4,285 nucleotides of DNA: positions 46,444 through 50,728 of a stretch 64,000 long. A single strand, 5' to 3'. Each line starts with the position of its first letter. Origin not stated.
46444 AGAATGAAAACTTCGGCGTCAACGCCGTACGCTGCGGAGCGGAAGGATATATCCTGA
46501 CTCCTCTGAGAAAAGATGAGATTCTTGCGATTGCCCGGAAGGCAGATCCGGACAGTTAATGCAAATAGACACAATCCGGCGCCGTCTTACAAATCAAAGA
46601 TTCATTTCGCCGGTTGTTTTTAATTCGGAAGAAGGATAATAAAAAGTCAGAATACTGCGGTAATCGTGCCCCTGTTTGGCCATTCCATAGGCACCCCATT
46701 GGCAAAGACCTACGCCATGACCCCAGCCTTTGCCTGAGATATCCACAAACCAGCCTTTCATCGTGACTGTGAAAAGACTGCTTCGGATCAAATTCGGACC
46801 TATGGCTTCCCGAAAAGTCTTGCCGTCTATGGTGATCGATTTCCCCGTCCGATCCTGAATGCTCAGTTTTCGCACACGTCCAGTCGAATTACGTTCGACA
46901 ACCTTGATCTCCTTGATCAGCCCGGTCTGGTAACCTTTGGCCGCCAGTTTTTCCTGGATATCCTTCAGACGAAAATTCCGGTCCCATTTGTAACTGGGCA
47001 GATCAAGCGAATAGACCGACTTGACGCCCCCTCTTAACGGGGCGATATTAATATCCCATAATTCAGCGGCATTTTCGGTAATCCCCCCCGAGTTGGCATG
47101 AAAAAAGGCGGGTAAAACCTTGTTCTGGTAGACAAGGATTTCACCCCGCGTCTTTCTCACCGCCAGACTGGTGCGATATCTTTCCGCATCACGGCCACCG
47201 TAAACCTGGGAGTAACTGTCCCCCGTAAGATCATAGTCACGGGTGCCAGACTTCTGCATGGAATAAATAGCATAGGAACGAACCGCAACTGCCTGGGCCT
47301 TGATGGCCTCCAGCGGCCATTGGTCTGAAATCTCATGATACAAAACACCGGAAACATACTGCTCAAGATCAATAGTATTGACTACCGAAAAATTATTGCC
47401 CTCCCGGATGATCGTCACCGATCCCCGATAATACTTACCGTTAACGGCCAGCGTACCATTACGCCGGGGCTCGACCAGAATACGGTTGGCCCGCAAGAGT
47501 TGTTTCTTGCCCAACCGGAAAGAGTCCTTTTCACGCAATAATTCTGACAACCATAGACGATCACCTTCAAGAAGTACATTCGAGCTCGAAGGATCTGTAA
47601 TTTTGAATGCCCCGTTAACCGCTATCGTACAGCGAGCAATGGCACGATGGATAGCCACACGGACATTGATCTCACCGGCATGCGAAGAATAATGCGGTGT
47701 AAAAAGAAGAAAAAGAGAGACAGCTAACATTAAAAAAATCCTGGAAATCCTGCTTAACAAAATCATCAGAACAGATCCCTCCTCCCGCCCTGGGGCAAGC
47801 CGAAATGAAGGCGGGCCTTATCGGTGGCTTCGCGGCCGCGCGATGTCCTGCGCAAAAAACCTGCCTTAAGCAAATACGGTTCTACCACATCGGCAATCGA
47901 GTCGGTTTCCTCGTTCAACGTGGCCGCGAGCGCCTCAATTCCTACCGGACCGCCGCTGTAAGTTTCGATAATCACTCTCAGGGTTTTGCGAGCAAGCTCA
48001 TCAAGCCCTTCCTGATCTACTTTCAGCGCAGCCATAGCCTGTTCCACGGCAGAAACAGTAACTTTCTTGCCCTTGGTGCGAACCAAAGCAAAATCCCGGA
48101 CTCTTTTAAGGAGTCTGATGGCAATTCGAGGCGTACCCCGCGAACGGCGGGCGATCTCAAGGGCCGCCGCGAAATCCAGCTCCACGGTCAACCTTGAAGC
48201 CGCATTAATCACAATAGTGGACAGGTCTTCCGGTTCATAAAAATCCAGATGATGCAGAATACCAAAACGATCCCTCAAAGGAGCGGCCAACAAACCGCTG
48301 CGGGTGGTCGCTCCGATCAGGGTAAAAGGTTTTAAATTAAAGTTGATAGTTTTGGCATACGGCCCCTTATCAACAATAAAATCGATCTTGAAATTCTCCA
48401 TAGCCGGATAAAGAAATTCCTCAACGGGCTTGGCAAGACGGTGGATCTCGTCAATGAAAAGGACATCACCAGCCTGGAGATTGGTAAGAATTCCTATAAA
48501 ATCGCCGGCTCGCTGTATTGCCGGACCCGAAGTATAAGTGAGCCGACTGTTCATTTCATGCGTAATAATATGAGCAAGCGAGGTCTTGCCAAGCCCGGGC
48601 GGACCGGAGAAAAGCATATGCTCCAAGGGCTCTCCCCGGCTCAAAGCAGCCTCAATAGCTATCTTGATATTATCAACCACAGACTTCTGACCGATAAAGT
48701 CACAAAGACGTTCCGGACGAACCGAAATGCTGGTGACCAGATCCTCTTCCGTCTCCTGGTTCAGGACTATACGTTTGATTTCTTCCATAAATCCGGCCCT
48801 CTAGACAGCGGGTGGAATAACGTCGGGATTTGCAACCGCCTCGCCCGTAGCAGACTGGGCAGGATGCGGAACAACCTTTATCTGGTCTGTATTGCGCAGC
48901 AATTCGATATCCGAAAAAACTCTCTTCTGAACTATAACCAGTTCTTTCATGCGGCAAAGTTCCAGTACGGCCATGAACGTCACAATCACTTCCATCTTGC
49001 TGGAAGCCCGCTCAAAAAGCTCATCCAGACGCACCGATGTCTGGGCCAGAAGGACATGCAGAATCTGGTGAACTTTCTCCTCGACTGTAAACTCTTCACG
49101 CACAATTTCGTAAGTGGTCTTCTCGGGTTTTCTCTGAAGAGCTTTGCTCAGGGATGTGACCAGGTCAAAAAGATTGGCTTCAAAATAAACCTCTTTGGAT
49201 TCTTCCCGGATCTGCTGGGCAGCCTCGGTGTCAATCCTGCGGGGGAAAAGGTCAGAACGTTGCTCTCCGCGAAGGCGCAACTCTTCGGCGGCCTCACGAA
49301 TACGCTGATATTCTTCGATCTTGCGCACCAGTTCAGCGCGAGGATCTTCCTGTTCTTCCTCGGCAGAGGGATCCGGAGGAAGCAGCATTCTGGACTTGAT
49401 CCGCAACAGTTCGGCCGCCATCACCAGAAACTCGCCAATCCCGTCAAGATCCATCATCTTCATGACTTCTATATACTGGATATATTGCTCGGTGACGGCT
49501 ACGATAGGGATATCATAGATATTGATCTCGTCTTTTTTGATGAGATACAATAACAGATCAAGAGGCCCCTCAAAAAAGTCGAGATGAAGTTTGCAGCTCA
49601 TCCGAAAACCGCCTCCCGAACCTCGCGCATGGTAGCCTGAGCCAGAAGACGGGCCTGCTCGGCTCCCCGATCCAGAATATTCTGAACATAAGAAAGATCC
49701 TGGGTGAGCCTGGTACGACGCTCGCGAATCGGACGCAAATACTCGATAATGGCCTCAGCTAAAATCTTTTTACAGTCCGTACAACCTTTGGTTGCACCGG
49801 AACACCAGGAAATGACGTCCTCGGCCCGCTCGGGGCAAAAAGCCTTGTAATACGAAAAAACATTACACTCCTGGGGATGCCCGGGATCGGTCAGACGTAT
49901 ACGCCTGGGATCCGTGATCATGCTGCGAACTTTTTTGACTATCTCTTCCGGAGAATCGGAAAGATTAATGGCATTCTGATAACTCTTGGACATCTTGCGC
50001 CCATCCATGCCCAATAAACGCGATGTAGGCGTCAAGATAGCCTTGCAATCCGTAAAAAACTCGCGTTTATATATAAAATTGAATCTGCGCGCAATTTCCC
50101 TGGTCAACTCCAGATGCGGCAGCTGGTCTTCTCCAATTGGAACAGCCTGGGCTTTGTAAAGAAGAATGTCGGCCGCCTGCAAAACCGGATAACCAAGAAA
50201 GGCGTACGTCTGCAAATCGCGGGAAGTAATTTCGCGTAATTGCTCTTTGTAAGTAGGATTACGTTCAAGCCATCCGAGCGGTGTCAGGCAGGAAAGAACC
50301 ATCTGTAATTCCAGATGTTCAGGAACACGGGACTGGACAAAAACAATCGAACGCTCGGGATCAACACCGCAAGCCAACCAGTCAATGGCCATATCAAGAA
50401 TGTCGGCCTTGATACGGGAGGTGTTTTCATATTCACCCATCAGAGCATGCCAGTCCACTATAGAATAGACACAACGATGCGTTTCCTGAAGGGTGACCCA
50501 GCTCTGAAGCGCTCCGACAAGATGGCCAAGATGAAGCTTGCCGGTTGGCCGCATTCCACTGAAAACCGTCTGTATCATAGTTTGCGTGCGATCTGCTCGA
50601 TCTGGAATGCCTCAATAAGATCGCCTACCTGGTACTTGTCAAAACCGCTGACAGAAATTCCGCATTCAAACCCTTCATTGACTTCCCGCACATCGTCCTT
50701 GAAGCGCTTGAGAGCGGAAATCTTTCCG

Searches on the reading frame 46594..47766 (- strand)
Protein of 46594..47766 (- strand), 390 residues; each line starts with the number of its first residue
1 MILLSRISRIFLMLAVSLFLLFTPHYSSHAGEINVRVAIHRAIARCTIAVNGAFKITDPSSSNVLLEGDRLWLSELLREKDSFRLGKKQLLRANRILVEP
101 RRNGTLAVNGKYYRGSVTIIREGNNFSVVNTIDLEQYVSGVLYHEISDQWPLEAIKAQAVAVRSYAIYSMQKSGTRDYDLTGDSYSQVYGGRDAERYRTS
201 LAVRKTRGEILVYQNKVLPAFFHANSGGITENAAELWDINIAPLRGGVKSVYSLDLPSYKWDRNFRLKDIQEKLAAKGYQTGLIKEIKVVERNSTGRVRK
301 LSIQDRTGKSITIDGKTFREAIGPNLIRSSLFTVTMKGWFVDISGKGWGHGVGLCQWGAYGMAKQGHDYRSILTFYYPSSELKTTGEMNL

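Call 80: search_protein_families(library=pfam, proteins=[window:46594-47766:-], max_evalue=0.00001)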
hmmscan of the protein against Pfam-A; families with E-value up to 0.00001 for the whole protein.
window:46594-47766:- (390 aa): 1 family
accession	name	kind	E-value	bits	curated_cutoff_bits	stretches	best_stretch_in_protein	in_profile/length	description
PF08486.15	SpoIID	-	9.6e-25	87.5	23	1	124-213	3-97/97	Stage II sporulation protein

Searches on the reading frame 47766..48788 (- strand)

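Call 80: search_protein_families(library=pfam, proteins=[window:47766-48788:-], max_evalue=0.00001)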
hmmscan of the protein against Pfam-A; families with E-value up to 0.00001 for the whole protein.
window:47766-48788:- (340 aa): 5 families
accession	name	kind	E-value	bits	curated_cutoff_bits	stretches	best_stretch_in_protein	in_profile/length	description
PF05496.18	RuvB_N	-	1.7e-70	236.4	27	1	23-181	1-159/159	Holliday junction DNA helicase RuvB P-loop domain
PF17864.7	AAA_lid_4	-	5.9e-25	87.3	27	1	184-258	1-74/74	RuvB AAA lid domain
PF05491.19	RuvB_C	-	2.1e-23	82.5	24.7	1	260-329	2-71/72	RuvB C-terminal winged helix domain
PF00004.35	AAA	-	3.6e-19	69.9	21.2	1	58-178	1-126/131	ATPase family associated with various cellular activities (AAA)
PF07728.20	AAA_5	-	1.3e-07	32.1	22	1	57-175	1-139/139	AAA domain (dynein-related subfamily)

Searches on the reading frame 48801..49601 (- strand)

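Call 80: search_protein_families(library=pfam, proteins=[window:48801-49601:-], max_evalue=0.00001)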
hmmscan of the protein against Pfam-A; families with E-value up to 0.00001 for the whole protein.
window:48801-49601:- (266 aa): 1 family
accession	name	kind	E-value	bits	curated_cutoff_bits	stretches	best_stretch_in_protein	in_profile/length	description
PF02616.19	SMC_ScpA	-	5.5e-38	131.7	24.6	1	20-233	1-228/232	Segregation and condensation protein ScpA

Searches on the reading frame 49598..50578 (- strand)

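Call 80: search_protein_families(library=pfam, proteins=[window:49598-50578:-], max_evalue=0.00001)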
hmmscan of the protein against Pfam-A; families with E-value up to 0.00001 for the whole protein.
window:49598-50578:- (326 aa): 1 family
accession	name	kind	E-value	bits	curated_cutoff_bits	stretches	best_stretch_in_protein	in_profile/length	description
PF00579.31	tRNA-synt_1b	-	1.2e-68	232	21.1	1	4-281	7-291/292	tRNA synthetases class I (W and Y)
